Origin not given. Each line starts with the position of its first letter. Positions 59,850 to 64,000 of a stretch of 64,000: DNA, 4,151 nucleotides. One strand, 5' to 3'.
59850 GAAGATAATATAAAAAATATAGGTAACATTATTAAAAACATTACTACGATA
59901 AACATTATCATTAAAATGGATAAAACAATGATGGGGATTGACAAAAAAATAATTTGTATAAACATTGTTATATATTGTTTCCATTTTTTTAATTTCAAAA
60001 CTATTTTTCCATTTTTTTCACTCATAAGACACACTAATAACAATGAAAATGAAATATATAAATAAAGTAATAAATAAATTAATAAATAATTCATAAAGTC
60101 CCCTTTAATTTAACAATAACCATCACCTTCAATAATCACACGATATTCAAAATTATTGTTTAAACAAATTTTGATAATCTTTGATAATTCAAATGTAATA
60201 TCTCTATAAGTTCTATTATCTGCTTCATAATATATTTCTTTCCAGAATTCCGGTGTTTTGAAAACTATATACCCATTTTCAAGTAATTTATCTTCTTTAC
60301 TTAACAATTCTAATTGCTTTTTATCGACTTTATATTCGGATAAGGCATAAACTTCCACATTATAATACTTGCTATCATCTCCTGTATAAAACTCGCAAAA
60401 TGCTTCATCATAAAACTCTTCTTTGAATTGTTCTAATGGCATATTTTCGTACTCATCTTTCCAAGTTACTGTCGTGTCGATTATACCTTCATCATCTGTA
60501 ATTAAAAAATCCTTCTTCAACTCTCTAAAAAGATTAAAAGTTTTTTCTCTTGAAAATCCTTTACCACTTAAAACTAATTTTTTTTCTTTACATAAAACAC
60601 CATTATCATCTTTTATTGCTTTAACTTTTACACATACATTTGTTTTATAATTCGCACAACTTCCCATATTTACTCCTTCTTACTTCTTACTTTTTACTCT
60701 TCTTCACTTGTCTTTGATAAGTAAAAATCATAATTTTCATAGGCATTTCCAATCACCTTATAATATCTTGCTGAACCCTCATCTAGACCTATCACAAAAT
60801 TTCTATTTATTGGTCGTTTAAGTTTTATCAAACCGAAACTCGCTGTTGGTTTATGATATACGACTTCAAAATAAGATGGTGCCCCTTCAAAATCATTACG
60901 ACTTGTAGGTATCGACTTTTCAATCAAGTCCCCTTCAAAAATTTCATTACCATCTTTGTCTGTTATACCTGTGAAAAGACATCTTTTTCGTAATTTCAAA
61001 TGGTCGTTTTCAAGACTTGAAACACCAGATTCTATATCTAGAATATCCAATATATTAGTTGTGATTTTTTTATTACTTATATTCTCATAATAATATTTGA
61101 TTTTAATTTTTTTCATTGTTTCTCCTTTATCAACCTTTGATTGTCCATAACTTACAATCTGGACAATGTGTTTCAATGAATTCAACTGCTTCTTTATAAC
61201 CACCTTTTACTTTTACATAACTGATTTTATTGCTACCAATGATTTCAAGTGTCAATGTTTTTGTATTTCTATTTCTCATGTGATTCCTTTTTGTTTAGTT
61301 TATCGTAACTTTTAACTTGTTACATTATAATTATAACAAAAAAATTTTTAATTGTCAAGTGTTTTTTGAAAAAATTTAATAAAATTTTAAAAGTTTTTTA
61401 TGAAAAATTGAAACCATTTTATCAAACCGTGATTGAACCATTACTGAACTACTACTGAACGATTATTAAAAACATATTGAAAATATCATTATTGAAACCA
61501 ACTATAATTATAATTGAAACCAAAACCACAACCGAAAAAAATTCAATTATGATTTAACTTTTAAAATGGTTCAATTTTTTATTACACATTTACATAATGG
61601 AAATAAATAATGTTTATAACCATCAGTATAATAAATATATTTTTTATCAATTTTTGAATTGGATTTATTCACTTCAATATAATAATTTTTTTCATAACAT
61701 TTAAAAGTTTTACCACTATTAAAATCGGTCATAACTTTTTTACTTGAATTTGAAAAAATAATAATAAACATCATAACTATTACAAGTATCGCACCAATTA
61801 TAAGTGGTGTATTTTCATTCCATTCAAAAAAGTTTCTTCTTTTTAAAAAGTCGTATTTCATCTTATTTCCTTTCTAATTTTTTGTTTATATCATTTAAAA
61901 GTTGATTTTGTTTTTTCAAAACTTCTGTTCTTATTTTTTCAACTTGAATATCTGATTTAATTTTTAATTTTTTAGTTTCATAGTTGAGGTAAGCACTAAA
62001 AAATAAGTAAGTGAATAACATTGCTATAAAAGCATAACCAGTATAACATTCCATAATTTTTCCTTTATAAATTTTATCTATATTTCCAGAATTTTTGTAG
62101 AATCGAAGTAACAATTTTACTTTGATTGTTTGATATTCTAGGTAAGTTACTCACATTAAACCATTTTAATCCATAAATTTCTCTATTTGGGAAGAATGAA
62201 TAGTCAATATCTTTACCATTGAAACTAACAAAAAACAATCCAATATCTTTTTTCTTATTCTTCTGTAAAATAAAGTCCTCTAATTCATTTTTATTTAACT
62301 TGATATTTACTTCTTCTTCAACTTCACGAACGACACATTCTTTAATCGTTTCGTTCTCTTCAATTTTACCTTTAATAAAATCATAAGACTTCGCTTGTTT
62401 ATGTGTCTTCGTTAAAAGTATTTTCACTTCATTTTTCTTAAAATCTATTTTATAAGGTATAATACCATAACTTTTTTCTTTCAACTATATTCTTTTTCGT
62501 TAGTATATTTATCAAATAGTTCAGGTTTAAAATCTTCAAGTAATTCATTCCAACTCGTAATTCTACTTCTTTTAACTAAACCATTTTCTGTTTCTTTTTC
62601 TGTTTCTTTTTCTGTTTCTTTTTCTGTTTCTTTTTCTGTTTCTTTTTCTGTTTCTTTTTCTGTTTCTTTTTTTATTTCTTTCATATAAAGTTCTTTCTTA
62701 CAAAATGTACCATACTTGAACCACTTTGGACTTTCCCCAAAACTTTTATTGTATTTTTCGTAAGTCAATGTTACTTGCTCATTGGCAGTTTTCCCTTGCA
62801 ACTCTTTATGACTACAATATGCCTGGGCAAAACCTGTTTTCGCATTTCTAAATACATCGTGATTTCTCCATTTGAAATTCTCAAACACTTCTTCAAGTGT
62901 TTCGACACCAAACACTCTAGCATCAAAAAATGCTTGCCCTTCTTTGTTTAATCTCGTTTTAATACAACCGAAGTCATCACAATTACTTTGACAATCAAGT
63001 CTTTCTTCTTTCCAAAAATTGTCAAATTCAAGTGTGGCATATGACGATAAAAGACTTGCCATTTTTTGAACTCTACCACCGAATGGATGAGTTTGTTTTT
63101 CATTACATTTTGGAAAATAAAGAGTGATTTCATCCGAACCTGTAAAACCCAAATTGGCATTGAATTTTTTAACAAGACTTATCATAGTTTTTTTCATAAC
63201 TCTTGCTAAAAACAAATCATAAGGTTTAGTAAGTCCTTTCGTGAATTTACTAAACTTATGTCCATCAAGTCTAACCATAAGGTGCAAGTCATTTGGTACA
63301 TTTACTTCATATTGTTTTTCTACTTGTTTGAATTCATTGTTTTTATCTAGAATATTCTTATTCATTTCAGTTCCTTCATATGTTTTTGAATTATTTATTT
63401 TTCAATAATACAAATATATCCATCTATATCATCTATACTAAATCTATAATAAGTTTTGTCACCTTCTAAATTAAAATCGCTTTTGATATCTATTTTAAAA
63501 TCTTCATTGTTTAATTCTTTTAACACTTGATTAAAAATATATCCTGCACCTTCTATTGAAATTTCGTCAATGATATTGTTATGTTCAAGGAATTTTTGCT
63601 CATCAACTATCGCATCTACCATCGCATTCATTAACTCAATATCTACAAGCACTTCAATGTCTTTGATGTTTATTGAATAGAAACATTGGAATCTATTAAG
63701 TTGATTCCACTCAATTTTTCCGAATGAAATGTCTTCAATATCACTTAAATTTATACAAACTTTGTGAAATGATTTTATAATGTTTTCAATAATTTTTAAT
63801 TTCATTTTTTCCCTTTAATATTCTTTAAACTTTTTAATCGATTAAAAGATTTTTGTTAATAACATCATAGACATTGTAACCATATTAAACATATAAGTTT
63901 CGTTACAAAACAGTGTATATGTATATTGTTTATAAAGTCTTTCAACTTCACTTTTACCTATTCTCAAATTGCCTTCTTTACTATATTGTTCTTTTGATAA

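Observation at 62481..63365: Phage-encoded Thg1-like 3'-5' polymerase with an (ETEK)7 low-complexity tail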

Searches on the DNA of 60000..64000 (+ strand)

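Call 7: search_dna_similar(query=window:60000-64000:+, collection=phages, mode=near, max_rows=20)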
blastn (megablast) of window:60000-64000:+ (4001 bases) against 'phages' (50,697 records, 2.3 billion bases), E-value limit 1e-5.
No match.

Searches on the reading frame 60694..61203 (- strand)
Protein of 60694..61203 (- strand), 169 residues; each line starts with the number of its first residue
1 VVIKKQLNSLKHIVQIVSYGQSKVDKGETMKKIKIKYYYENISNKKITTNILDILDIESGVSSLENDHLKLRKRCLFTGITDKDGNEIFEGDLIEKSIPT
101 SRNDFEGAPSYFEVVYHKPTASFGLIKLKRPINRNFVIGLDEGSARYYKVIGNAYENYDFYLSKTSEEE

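Call 16: search_protein_families(library=pfam, proteins=[window:60694-61203:-], max_evalue=0.001)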
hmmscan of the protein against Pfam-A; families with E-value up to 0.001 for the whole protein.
window:60694-61203:- (169 aa): 1 family
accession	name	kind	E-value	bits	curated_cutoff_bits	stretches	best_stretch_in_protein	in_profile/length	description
PF09643.15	YopX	-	4.9e-09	36.7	22.4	1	34-157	14-123/128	YopX protein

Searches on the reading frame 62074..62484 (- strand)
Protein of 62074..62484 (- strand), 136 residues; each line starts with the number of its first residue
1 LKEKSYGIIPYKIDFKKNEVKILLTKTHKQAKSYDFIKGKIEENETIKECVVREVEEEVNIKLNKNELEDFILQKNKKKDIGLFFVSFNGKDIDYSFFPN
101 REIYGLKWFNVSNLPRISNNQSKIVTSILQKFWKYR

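Call 16: search_protein_families(library=pfam, proteins=[window:62074-62484:-], max_evalue=0.001)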
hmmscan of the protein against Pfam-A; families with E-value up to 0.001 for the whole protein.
window:62074-62484:- (136 aa): 1 family
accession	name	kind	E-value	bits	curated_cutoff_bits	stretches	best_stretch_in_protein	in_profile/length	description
PF00293.34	NUDIX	-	4.3e-12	46.6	21.1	1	19-123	16-129/134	NUDIX domain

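Call 41: search_protein_families(library=phrogs, proteins=[window:62074-62484:-], max_evalue=0.001)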
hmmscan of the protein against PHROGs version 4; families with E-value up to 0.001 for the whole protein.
window:62074-62484:- (136 aa): 5 families
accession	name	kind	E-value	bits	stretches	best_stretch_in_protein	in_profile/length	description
phrog_10313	-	other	3.2e-13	50.7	1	4-131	12-139/159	nudix hydrolase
phrog_1185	-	other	4e-12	47.2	1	1-92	146-241/301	nudix hydrolase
phrog_1198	-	other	4.3e-12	47.3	1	18-124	47-162/253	MutT/NUDIX hydrolase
phrog_19657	-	other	1.9e-06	28.9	1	8-131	37-170/176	nudix hydrolase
phrog_15528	-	head and packaging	0.00088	18.7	1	24-123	535-632/794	portal protein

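Call 67: search_solved_structures(query=window:62074-62484:-, max_evalue=0.01)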
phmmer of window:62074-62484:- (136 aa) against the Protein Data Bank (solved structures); distinct sequences matched with E-value up to 0.01: 23.
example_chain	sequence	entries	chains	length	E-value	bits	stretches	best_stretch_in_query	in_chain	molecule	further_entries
5j3t_B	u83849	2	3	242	4e-08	36.3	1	22-124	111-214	mRNA decapping complex subunit 2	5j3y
5n2v_B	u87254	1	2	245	4.1e-08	36.2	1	22-124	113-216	mRNA decapping complex subunit 2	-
2qkm_B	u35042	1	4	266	4.2e-08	36.2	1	22-124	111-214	SPAC19A8.12 protein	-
5kq1_B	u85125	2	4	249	4.2e-08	36.2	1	22-124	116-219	mRNA decapping complex subunit 2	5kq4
2a6t_A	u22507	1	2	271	4.4e-08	36.1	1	22-124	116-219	SPAC19A8.12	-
4k6e_A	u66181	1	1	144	4e-07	33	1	15-117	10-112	mRNA-decapping enzyme subunit 2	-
2jvb_A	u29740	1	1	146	4.3e-07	32.9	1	15-117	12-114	mRNA-decapping enzyme subunit 2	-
5qoh_A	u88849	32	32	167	6.3e-07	32.4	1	21-121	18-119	DCP2 (NUDT20)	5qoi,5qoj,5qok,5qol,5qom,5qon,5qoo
5mp0_D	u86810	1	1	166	6.8e-07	32.3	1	21-121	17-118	m7GpppN-mRNA hydrolase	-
4kg4_A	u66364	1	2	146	9.4e-07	31.8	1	15-117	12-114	mRNA-decapping enzyme subunit 2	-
4kg3_A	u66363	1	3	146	1e-06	31.7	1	15-117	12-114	mRNA-decapping enzyme subunit 2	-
6y3z_A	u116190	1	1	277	7.8e-06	28.8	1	15-117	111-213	m7GpppN-mRNA hydrolase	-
4kyx_A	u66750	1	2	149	1.5e-05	28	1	18-116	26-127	ADP-ribose pyrophosphatase MutT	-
5lon_A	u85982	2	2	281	0.00012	25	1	20-121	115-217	KLLA0F23980p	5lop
6am0_A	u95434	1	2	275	0.0002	24.3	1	19-121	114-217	KLLA0F23980p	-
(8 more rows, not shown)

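Call 68: search_protein_families(library=ncbifam, proteins=[window:62074-62484:-], max_evalue=0.01)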
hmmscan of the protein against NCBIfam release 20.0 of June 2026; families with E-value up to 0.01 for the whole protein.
window:62074-62484:- (136 aa): 12 families
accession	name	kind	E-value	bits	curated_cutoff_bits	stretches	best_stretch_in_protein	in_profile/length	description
TIGR00586.1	mutt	equivalog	7.8e-09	35.6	97.9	1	22-85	19-85/129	8-oxo-dGTP diphosphatase MutT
NF001299.0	PRK00241.1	equivalog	1.3e-07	31.3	158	1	18-64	144-191/263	NAD(+) diphosphatase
NF008044.0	PRK10776.1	equivalog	2.1e-07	30.9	148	1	27-87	23-86/130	8-oxo-dGTP diphosphatase MutT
NF006530.0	PRK08999.1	equivalog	6.5e-06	25.4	245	1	22-83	20-84/315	Nudix family hydrolase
NF006961.0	PRK09438.1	equivalog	8.5e-06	25.3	103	1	18-70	18-72/151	dihydroneopterin triphosphate diphosphatase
NF007834.0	PRK10546.1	equivalog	2.4e-05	24.1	156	1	20-64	15-62/135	pyrimidine (deoxy)nucleoside triphosphate diphosphatase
TIGR02705.1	nudix_YtkD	equivalog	7.1e-05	22.4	154.4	1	22-60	37-73/156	RNA deprotection pyrophosphohydrolase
NF001936.0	PRK00714.1-3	equivalog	0.00018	21.4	118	1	18-61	21-64/155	RNA pyrophosphohydrolase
NF001937.0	PRK00714.1-4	equivalog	0.0002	21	139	1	17-65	17-64/161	RNA pyrophosphohydrolase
NF001934.0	PRK00714.1-1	equivalog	0.00074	19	241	1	18-64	18-63/176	RNA pyrophosphohydrolase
NF052459.1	OxoGTPPhMutT1Mycb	equivalog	0.00089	18.4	475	1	33-114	30-109/292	8-oxo-(d)GTP phosphatase MutT1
NF008736.0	PRK11762.1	equivalog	0.0062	16.1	169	1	35-61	77-103/186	ADP compounds hydrolase NudE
